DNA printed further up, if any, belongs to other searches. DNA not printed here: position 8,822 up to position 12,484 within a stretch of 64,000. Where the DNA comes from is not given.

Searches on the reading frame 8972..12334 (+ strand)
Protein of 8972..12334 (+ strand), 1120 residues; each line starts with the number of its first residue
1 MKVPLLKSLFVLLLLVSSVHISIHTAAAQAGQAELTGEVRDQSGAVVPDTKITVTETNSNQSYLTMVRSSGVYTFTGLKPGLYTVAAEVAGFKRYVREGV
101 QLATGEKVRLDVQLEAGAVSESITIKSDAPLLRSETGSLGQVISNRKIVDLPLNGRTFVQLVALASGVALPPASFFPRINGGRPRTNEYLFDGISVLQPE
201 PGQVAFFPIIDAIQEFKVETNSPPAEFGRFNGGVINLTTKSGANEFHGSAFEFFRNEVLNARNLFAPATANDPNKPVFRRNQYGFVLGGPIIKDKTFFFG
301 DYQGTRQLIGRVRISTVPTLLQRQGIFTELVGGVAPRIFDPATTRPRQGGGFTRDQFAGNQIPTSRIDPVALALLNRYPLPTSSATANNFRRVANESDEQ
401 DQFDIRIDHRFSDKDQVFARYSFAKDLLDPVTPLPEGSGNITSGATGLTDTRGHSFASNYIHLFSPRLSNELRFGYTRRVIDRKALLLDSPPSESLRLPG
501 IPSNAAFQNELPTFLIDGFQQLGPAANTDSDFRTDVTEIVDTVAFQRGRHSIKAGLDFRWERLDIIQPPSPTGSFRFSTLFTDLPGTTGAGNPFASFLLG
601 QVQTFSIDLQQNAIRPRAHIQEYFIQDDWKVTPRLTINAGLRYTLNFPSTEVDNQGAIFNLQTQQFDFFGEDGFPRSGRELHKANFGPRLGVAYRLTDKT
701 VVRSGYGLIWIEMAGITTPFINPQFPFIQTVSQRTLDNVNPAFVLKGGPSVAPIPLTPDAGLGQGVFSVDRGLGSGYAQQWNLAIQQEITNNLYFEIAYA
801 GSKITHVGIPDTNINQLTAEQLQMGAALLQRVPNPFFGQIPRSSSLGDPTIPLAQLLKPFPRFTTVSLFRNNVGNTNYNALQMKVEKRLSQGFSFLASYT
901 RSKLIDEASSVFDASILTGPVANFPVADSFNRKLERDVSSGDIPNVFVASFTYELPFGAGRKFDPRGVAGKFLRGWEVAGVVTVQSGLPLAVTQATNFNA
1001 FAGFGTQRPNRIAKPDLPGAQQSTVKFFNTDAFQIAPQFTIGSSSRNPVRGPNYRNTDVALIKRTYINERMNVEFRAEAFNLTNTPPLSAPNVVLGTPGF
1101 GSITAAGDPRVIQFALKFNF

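Call 37: search_protein_families(library=pfam, proteins=[window:8972-12334:+], max_evalue=0.001)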
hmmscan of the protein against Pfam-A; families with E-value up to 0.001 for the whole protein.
window:8972-12334:+ (1120 aa): 4 families
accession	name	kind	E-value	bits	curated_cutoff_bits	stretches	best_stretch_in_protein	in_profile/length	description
PF25183.1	OMP_b-brl_4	-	1.2e-238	795.1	30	1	238-1113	1-838/838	Outer membrane beta barrel domain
PF13620.12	CarboxypepD_reg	-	3.4e-16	59.8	32.3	1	35-115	2-82/82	Carboxypeptidase regulatory-like domain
PF00593.30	TonB_dep_Rec_b-barrel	-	1.8e-07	31.8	27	1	422-708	38-239/436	TonB dependent receptor-like, beta-barrel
PF07642.17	BBP2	-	0.00052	19.8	26.2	0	983-1097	171-273/339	Putative beta-barrel porin-2, OmpL-like. bbp2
